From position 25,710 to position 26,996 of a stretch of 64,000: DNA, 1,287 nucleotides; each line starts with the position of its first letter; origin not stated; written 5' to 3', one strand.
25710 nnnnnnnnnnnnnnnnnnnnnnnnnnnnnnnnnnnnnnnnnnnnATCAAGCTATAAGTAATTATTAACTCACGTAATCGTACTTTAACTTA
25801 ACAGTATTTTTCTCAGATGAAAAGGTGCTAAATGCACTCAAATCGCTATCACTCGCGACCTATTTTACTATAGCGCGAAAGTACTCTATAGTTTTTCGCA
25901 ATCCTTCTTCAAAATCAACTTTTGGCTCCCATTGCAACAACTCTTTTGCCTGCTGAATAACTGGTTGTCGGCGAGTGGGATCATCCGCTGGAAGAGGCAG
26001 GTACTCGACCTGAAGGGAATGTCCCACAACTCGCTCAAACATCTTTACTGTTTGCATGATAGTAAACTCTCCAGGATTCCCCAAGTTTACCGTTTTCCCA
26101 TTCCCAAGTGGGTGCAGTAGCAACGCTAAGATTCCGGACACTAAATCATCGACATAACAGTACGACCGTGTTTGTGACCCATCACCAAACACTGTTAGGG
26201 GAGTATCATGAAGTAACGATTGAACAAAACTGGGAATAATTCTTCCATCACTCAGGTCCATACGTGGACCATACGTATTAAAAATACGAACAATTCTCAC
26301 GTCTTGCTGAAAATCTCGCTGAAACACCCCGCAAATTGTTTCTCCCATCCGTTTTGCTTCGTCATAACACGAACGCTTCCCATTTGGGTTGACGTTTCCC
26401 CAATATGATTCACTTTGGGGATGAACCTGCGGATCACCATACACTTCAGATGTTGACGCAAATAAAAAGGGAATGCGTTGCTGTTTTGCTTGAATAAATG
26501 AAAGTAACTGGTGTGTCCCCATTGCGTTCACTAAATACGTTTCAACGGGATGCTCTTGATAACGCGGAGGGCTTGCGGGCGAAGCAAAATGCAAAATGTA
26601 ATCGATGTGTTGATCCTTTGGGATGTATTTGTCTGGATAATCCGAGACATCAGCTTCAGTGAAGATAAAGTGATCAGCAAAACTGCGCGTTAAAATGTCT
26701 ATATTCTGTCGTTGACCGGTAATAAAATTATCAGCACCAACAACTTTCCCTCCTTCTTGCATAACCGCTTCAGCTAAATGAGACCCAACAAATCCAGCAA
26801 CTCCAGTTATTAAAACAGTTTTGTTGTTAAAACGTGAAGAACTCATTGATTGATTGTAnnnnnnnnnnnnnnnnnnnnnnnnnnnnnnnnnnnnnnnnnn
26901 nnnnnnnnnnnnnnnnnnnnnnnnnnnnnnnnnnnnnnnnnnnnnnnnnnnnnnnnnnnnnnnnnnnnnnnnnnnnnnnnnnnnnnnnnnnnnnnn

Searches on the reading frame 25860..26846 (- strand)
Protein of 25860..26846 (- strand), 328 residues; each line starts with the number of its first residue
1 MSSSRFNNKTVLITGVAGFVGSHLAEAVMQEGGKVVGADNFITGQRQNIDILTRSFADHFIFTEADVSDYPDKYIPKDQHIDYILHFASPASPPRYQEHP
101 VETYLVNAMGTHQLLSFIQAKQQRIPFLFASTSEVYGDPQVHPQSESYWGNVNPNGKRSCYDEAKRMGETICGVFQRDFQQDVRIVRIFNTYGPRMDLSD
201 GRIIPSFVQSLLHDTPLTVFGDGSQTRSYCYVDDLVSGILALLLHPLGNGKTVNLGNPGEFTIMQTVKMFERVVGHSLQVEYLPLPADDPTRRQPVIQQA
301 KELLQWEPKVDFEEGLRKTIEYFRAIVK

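Call 19: search_protein_families(library=pfam, proteins=[window:25860-26846:-], max_evalue=0.0001)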
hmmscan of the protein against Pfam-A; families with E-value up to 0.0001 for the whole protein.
window:25860-26846:- (328 aa): 6 families
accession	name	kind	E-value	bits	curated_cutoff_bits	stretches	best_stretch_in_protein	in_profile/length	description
PF01370.27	Epimerase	-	4.5e-52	177.3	20.9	1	11-256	1-240/240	NAD dependent epimerase/dehydratase family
PF16363.11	GDP_Man_Dehyd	-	3e-49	168.7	27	1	12-319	1-332/332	GDP-mannose 4,6 dehydratase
PF01073.25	3Beta_HSD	-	5.3e-07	29.4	22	1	12-236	1-222/280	3-beta hydroxysteroid dehydrogenase/isomerase family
PF07993.18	NAD_binding_4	-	1.7e-06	27.8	20.1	0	80-188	88-204/258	Male sterility protein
PF04321.23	RmlD_sub_bind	-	4.1e-06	26.5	27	1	10-247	2-201/287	RmlD substrate binding domain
PF02719.21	Polysacc_synt_2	-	2.9e-05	23.9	20.2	0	11-119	1-116/293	Polysaccharide biosynthesis protein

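Call 46: search_protein_families(library=ncbifam, proteins=[window:25860-26846:-], max_evalue=1e-10)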
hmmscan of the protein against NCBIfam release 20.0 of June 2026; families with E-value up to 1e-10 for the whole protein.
window:25860-26846:- (328 aa): 13 families
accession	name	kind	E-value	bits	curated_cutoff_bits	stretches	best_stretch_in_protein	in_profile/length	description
TIGR01179.1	galE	equivalog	6.2e-36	123.9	262.3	1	11-317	2-319/332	UDP-glucose 4-epimerase GalE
TIGR01181.1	dTDP_gluc_dehyt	equivalog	6.8e-36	124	365.1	1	11-324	2-312/321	dTDP-glucose 4,6-dehydratase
TIGR04180.1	EDH_00030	hypoth_equivalog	4.5e-34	117.9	475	1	11-282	1-264/297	NAD-dependent 4,6-dehydratase LegB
NF011728.1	PRK15181.1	equivalog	5.1e-33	114.5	760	1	8-323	15-337/348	Vi polysaccharide biosynthesis UDP-N-acetylglucosaminuronic acid C-4 epimerase TviC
NF005998.1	PRK08125.1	equivalog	9.8e-26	90.3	777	1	7-323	314-649/649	bifunctional UDP-4-amino-4-deoxy-L-arabinose formyltransferase/UDP-glucuronic acid oxidase ArnA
NF008872.0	PRK11908.1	equivalog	1e-25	90.5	294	1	9-326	2-338/349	bifunctional UDP-4-keto-pentose/UDP-xylose synthase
NF007956.0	PRK10675.1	subfamily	6.9e-22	78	394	1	10-310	2-316/338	UDP-glucose 4-epimerase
TIGR02622.1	CDP_4_6_dhtase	equivalog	2.6e-21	76.1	278.45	1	6-325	2-332/352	CDP-glucose 4,6-dehydratase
NF007582.0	PRK10217.1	equivalog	4.9e-21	75.2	698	1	9-325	2-333/355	dTDP-glucose 4,6-dehydratase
NF007490.0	PRK10084.1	subfamily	4.6e-18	65.3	649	1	11-324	3-335/361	dTDP-glucose 4,6-dehydratase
TIGR02197.1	heptose_epim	equivalog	1e-17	64.3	274.6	1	11-320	1-310/316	ADP-glyceromanno-heptose 6-epimerase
NF047922.1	GDPFucSynFcl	equivalog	4.3e-16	59.2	500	1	9-323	3-301/308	GDP-L-fucose synthase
NF041015.1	UDPsulfquin_syn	equivalog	9.3e-14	51.2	575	0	10-158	2-169/384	UDP-sulfoquinovose synthase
